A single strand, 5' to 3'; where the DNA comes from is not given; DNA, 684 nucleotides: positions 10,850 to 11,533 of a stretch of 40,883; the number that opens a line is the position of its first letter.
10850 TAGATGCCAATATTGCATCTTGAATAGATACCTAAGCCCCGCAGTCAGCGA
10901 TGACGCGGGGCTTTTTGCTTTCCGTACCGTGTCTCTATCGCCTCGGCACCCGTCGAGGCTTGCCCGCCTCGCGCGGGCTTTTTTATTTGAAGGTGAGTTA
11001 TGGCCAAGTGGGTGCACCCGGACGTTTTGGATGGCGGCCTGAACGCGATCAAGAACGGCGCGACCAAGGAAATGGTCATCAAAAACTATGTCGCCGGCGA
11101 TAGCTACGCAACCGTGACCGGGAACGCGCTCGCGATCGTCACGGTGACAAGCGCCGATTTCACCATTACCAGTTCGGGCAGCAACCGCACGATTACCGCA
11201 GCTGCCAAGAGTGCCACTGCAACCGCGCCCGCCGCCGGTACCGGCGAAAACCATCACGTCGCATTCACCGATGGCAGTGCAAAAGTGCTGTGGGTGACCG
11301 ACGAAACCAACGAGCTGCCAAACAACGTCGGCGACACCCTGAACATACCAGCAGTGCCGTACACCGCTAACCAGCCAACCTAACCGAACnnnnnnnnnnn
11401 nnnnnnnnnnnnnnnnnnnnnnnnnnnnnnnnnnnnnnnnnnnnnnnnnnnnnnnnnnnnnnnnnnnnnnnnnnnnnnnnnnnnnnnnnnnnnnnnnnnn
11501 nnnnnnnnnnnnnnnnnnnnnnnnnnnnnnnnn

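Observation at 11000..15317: Five-gene carbohydrate-active/adhesin-like module is the first cargo of the late operon, upstream of terminase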

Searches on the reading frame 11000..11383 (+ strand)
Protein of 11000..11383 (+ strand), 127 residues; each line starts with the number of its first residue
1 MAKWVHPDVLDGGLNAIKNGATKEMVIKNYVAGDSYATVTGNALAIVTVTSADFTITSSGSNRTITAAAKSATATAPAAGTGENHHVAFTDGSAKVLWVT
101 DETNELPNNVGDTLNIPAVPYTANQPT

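Call 4: search_protein_families(library=pfam, proteins=[window:11000-11383:+], max_evalue=0.1)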
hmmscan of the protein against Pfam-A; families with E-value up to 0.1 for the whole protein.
window:11000-11383:+ (127 aa): 0 families

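Call 5: search_protein_families(library=phrogs, proteins=[window:11000-11383:+], max_evalue=0.01)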
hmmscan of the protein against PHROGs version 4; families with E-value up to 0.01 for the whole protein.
window:11000-11383:+ (127 aa): 0 families

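Call 20: search_dna_similar(query=window:11000-11383:+, collection=phages, mode=protein, max_evalue=0.01, max_rows=30)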
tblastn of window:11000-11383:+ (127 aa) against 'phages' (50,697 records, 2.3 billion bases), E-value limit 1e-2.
No match.

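Call 21: find_homologous_proteins(query=window:11000-11383:+, max_evalue=0.01)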
Query window:11000-11383:+ (127 aa): 381 proteins with E <= 0.01 among 432 candidates; the best 120 are listed.
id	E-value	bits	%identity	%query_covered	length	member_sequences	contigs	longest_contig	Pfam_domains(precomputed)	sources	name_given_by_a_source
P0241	9.0e-74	263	99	100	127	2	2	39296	-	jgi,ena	-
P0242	5.7e-50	187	69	99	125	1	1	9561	-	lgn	-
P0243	2.7e-49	185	72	100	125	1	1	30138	-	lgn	-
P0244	3.9e-48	181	70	100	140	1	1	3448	-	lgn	-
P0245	5.4e-47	177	69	99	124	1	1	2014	-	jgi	jgi:hypothetical protein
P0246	6.1e-47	177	68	100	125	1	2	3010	-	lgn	-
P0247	9.9e-47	176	66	99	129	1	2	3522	-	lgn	-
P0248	2.0e-46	175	69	100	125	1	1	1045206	-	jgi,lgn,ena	-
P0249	7.7e-46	173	69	100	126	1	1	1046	-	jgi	jgi:hypothetical protein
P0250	1.3e-45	173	64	99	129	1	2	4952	-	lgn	-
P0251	1.6e-45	172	64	100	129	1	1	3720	-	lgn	-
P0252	4.7e-45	171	69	100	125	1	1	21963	-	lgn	-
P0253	4.8e-45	171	64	100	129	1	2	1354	-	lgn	-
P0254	2.7e-44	168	69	100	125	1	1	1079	-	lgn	-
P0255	2.8e-44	168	70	100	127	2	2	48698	-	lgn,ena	-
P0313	5.7e-38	148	57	100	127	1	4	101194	-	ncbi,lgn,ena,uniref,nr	ncbi:hypothetical protein UFOVP273_4 [uncultured Caudovirales phage]|uniref:Uncharacterized protein 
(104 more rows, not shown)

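Call 24: find_encoding_contigs(protein=P0313, flank=10000, max_places=3)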
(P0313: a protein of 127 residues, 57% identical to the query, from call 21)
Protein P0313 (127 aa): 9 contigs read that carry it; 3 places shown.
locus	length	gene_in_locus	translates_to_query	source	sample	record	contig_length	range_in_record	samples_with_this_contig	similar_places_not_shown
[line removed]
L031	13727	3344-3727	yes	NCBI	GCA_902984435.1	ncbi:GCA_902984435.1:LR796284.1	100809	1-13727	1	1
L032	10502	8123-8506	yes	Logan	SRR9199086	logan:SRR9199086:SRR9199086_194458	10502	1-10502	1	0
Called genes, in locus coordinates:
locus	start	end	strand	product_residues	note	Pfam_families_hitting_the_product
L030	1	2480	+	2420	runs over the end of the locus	-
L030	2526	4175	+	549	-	-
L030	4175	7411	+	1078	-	-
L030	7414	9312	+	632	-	-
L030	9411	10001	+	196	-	-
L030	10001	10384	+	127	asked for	-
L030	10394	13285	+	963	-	-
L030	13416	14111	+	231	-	-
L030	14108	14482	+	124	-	-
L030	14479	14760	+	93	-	-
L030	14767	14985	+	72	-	PF25612:DUF7940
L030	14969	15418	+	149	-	PF00959:Phage_lysozyme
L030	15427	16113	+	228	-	PF02562:PhoH, PF13604:AAA_30, PF13245:AAA_19 (weak)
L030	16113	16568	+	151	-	-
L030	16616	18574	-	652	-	PF17975:RNR_Alpha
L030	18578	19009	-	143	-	PF00692:dUTPase, PF22769:DCD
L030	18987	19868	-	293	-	PF02739:5_3_exonuc_N, PF01367:5_3_exonuc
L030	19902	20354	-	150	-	PF24608:PDDEXK_15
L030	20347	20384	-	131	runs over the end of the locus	-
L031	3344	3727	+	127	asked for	-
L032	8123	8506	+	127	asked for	-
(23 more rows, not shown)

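Call 31: predict_structure(alignment_id=A2)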
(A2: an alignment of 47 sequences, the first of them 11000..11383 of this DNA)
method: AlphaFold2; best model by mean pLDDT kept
length: 127 residues; sequences in the alignment: 47
mean_pLDDT: 86.0   pTM: 0.81
mean pLDDT of the five models: 86.0, 85.0, 84.1, 82.9, 82.3
residues with pLDDT >= 90: 67; 70-90: 46; 50-70: 13; < 50: 1
segments of 3 or more residues with pLDDT < 50: none
pLDDT, mean of each block of 10 residues (from residue 1): 78 91 92 91 94 90 88 86 80 92 75 89 65
secondary structure, 60 per line:
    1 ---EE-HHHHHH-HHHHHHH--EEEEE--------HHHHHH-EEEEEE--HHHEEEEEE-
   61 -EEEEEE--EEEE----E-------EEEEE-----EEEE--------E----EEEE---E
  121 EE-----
elements in order: H7-12 H14-20 E23-27 H36-41 E43-48 E54-59 E62-67 E70-73 E86-90 E96-99 E113-116 E120-122

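Call 33: fold_search(model_id=the predicted structure, library=pdb)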
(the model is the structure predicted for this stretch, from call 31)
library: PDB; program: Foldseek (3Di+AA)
matches with E <= 10: 123; with E <= 0.001: 0
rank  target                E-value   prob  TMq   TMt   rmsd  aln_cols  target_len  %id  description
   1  9c39_K                1.6e-01  0.95  0.52  0.59   4.6       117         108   14  Bacteriophage Sf14 neck C6 reconstruction (released 2025-02-05)
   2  9mt4_K                1.9e-01  0.89  0.48  0.54   4.7       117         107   13  Connector structure of phage JohannRWettstein (Bas63) (released 2025-11-19)
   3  9mt4_N                6.6e-01  0.33  0.34  0.43   7.9        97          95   11  Connector structure of phage JohannRWettstein (Bas63) (released 2025-11-19)
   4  8bes_C                8.6e-01  0.03  0.15  0.06  14.4       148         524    7  Structure of D188A-fructofuranosidase from Rhodotorula dairenensis in complex with fructose (released 2022-12-28)
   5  4pn6_A                1.7e+00  0.04  0.14  0.11  13.9       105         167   10  Structure of the Cytomegalovirus-Encoded m04 Glycoprotein (released 2014-07-23)
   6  8bes_A                1.7e+00  0.02  0.17  0.06  14.4       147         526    7  Structure of D188A-fructofuranosidase from Rhodotorula dairenensis in complex with fructose (released 2022-12-28)
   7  9qc7_A                1.8e+00  0.02  0.15  0.03  17.3       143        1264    9  BoNT-NTNH complex from Clostridium botulinum Serotype B1 (released 2025-09-10)
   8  6obt                  1.8e+00  0.01  0.12  0.08  13.5       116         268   13  Structural insights into dehydratase substrate selection for the borrelidin and fluvirucin polyketide synthases (released 2019-06-05)
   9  8et3_Y                2.2e+00  0.03  0.17  0.19  13.6       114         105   10  Cryo-EM structure of a delivery complex containing the SspB adaptor, an ssrA-tagged substrate, and the AAA+ ClpXP prot (released 2023-01-25)
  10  5ag8_A                2.7e+00  0.02  0.12  0.11  15.9       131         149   11  CRYSTAL STRUCTURE OF A MUTANT (665I6H) OF THE C-TERMINAL DOMAIN OF RGPB (released 2016-04-06)
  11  8beu_D                2.8e+00  0.01  0.15  0.06  13.6       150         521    9  Structure of D188A-fructofuranosidase from Rhodotorula dairenensis in complex with raffinose (released 2022-12-28)
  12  8bet_C                2.8e+00  0.01  0.15  0.06  14.9       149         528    7  Structure of D188A-fructofuranosidase from Rhodotorula dairenesis in complex with sucrose (released 2022-12-28)
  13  7bv0                  3.0e+00  0.02  0.16  0.14  11.9       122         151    8  HEV-C E2s (released 2020-05-06)
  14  7aoc_H                3.0e+00  0.02  0.16  0.16  11.1       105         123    6  Schizosaccharomyces pombe RNA polymerase I (monomer) (released 2021-02-24)
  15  9j4r_B                3.0e+00  0.02  0.16  0.09  13.1       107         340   11  Cryo-EM structure of ferric ion importer, FbpBC, from Thermus thermophilus (released 2025-08-13)
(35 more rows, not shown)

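Call 34: search_protein_families(library=pfam, proteins=[L030:9411-10001:+, L030:10394-13285:+, L030:7414-9312:+], max_evalue=0.01)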
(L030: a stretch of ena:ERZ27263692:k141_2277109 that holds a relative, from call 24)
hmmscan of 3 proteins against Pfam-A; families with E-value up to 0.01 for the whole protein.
L030:9411-10001:+ (196 aa): 1 family
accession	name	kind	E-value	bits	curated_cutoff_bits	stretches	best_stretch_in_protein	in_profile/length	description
PF16190.11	E1_FCCH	-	0.0071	16.8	29.5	0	48-105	13-67/70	Ubiquitin-activating enzyme E1 FCCH domain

L030:10394-13285:+ (963 aa): 0 families

L030:7414-9312:+ (632 aa): 0 families

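Call 38: fold_search(model_id=the predicted structure, library=viral)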
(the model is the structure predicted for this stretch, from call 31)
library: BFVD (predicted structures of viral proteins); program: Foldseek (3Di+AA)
matches with E <= 10: 292; with E <= 0.001: 2
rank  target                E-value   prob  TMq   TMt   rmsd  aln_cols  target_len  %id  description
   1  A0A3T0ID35            1.1e-08  1.00  0.83  0.83   1.9       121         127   24  (no name in the UniProt tables at hand)
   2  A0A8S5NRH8            4.6e-05  1.00  0.68  0.73   4.5       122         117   25  Uncharacterized protein [Podoviridae sp. ctdDI2]
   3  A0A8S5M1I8            7.1e-03  0.77  0.30  0.12   8.8       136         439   14  Tail-collar fiber protein [Siphoviridae sp. ctzu221]
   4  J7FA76                2.5e-02  1.00  0.61  0.19   3.8       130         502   13  Structural protein [Agrobacterium phage 7-7-1]
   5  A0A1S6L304            3.3e-02  0.97  0.47  0.20   6.5       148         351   15  Uncharacterized protein [Erwinia phage vB_EamM_Yoloswag]
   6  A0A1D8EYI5            4.5e-02  0.97  0.53  0.32   5.2       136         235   12  Minor tail protein [Mycobacterium phage Fortunato]
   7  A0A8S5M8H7            4.5e-02  0.44  0.32  0.12   8.8       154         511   13  Tail collar fiber protein [Caudovirales sp. ctCiv1]
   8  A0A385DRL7            5.6e-02  0.97  0.46  0.50   4.8       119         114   19  Minor tail protein [Gordonia phage Skysand]
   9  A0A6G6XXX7            7.4e-02  0.98  0.53  0.60   3.7       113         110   21  Tail protein [Ochrobactrum phage vB_OspP_OH]
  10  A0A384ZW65            9.1e-02  0.84  0.46  0.21   8.6       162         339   10  Uncharacterized protein [Dickeya phage vB_DsoM_JA13]
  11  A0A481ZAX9            9.6e-02  0.44  0.32  0.26  11.9       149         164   12  Uncharacterized protein [Pithovirus LCPAC304]
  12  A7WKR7                1.3e-01  0.77  0.40  0.22   4.6       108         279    9  Uncharacterized protein [Betalipothrixvirus pezzuloense]
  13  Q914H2                1.6e-01  0.35  0.30  0.14   9.0       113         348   11  Uncharacterized protein 60 [Sulfolobus islandicus filamentous virus (isolate Iceland/Hveragerdi)]
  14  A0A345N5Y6            2.1e-01  0.97  0.57  0.54   4.2       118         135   13  (no name in the UniProt tables at hand)
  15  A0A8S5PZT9            2.1e-01  0.23  0.33  0.17   8.9       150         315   13  Tail-collar fiber protein [Myoviridae sp. ctuAx8]
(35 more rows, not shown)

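Call 41: find_related_loci(query=A2, collection=viral_contigs, flank=10000)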
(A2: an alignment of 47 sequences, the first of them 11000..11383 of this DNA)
Query A2 (127 aa) in viral_contigs; peptide patterns used: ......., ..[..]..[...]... (x = any residue, [..] = any of these).
174 stretches matched a pattern; 119 encode a relative of the query (tblastn E <= 1e-3); the best 80 are kept; 80 distinct loci.
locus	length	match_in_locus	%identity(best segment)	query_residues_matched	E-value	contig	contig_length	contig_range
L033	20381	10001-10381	99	1-127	9e-80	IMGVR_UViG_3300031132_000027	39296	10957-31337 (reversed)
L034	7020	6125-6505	80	1-127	9e-57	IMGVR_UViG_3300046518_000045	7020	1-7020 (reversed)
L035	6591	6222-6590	80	1-123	5e-53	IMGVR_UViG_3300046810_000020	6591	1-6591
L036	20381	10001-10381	66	1-127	9e-48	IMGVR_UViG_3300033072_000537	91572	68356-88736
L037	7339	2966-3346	66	1-127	6e-48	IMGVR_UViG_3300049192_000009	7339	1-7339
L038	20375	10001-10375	69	1-127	1e-46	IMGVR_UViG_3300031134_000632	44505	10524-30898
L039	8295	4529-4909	64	1-127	8e-46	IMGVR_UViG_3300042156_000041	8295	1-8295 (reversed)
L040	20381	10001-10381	64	1-127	1e-45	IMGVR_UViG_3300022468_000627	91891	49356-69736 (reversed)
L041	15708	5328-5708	63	1-127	2e-45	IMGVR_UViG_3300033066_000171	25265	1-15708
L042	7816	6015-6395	63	1-127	2e-45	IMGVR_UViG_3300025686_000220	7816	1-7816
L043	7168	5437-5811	61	1-127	2e-45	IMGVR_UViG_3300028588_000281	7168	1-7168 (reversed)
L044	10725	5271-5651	63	1-127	2e-45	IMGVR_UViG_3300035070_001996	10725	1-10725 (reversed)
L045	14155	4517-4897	63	1-127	2e-45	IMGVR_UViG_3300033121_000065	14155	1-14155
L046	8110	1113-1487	61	1-127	3e-45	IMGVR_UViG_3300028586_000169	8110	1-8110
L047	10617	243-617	67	1-127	4e-44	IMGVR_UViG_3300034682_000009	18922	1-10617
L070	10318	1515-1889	59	1-126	3e-38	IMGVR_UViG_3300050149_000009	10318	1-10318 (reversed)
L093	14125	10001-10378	48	1-126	7e-34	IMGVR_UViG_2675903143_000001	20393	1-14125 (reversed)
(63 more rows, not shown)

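Call 44: search_protein_families(library=phrogs, proteins=[L093:350-1327:+, L093:1339-2610:+, L093:3901-4524:+, L093:4539-5447:+, L093:5767-6363:+, L093:7343-7882:+, L093:7895-9931:+, L093:10421-10858:+, L093:10865-12388:+, L093:12986-14125:+], max_evalue=0.001)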
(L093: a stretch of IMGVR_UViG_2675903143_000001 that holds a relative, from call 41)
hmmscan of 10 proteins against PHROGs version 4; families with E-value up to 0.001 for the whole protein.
L093:350-1327:+ (325 aa): 2 families
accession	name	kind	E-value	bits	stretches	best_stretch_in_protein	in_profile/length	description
phrog_479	-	unknown function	1.3e-57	197.1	1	12-324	2-332/333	-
phrog_10114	-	unknown function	8.2e-11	43.3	1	176-275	17-117/171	-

L093:1339-2610:+ (423 aa): 4 families
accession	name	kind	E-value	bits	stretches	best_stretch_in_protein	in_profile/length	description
phrog_334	-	head and packaging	2.6e-106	356.9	1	1-422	1-380/381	major head protein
phrog_13784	-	unknown function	2.6e-35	123.1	1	9-176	5-175/177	-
phrog_31117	-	unknown function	2.7e-09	38.3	1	308-422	8-109/110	-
phrog_30956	-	unknown function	9e-05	23.6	1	9-77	5-76/87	-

L093:3901-4524:+ (207 aa): 1 family
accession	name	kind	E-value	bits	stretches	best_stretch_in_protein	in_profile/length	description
phrog_437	-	head and packaging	7.7e-40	137.6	1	1-201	1-197/203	virion structural protein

L093:4539-5447:+ (302 aa): 10 families
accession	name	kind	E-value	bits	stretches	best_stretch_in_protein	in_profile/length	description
phrog_8469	-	tail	8.4e-22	78.9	1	1-245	1-202/303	tail fiber protein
phrog_6427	-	unknown function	8.8e-13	48.5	1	23-108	23-109/675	-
phrog_24607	-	tail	3.3e-10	40.1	1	47-157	35-152/674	tail protein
phrog_2631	-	tail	7.1e-09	35.8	1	106-193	423-508/644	tail fiber protein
phrog_2097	-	tail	8.8e-08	32.3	1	13-156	81-205/644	tail fiber protein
phrog_30299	-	tail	5.5e-07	29.8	1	1-95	1-91/425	tail fiber protein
phrog_36707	-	tail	1.7e-06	29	1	94-182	104-196/288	tail fiber protein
phrog_25788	-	tail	5.1e-06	26.4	1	23-99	286-359/603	tail fiber protein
phrog_11303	-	tail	1.6e-05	25.9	1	101-162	89-150/231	tail fiber protein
phrog_2282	-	tail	0.00012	22.3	1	102-161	153-215/547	tail fiber protein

L093:5767-6363:+ (198 aa): 3 families
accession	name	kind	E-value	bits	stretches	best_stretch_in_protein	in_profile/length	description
phrog_2618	-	unknown function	3e-22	80.3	1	84-194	76-188/197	-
phrog_1604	-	unknown function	4.3e-09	37.3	1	81-185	98-202/251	-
phrog_10358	-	unknown function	0.00024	21.6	1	84-134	104-154/240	-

L093:7343-7882:+ (179 aa): 4 families
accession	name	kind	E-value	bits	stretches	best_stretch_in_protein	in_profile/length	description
phrog_7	-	lysis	8.3e-37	127.7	1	19-166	555-697/873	endolysin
phrog_33083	-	lysis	1.2e-13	51.6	1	29-164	14-140/456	endolysin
phrog_7910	-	lysis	2e-11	45.4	1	80-164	15-91/96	endolysin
phrog_10457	-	lysis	4.9e-10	40.5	1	77-163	14-92/95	endolysin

L093:7895-9931:+ (678 aa): 2 families
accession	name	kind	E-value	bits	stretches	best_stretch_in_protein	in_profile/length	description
phrog_511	-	head and packaging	4.8e-160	535.7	1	1-677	319-860/862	internal virion protein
phrog_17680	-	unknown function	3.7e-48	165.7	2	1-179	1-182/356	-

L093:10421-10858:+ (145 aa): 0 families

L093:10865-12388:+ (507 aa): 0 families

L093:12986-14125:+ (379 aa): 7 families
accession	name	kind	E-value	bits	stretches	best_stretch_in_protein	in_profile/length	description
phrog_8003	-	head and packaging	3.3e-93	313.9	1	1-273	12-284/389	virion structural protein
phrog_971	-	lysis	6.9e-11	42.5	1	263-365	758-845/1338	endolysin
phrog_3547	-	tail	6.1e-07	28.6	1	95-366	1263-1514/1767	tail length tape measure protein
phrog_13338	-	unknown function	9.4e-07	28.4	1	305-365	779-831/903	-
phrog_611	-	unknown function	4.6e-06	27.3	1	64-251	19-200/218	-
phrog_26383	-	unknown function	0.00016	22.4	1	101-258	72-217/258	-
phrog_11341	-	unknown function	0.00039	20.3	1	305-337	8-40/678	-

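Call 46: search_protein_families(library=ncbifam, proteins=[window:11000-11383:+], max_evalue=1)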
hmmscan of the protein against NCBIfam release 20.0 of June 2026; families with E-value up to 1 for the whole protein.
window:11000-11383:+ (127 aa): 2 families
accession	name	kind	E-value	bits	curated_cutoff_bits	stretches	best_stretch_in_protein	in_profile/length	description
NF005816.0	PRK07682.1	equivalog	0.037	12.7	620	1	9-85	102-180/390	aminotransferase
TIGR02874.1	spore_ytfJ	equivalog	0.098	13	116.3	1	22-81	15-72/125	GerW family sporulation protein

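Call 96: search_protein_families(library=pfam, proteins=[L046:1500-4409:+, L038:12669-13463:+, L070:4245-5087:+, L047:2841-3239:+], max_evalue=0.01)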
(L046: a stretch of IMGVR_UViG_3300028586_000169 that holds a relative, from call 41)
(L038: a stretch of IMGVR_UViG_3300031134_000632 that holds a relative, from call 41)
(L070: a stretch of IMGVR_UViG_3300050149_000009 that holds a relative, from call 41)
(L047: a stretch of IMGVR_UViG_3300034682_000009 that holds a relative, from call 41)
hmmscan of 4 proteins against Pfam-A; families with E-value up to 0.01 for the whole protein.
L046:1500-4409:+ (969 aa): 3 families
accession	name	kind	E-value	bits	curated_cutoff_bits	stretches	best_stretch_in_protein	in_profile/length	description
PF03629.24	SASA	-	3.3e-08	33.9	24.8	1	494-647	74-220/226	Carbohydrate esterase, sialic acid-specific acetylesterase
PF23148.1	Gp77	-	3.9e-08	34.1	27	1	884-963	1-82/84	Podophage GP4 fiber-tail adaptor protein gp77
PF13472.12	Lipase_GDSL_2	-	8.9e-05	23.5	32.9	1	477-641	9-177/178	GDSL-like Lipase/Acylhydrolase family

L038:12669-13463:+ (264 aa): 0 families

L070:4245-5087:+ (280 aa): 1 family
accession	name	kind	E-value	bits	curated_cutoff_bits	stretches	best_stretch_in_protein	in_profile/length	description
PF05135.19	Phage_connect_1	-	0.0019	19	21.2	1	106-144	3-39/101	Phage gp6-like head-tail connector protein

L047:2841-3239:+ (132 aa): 1 family
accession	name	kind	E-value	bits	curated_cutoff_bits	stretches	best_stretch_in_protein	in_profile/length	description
PF22354.1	Eas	-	0.0024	18.5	27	0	78-103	40-65/74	Hydrophobin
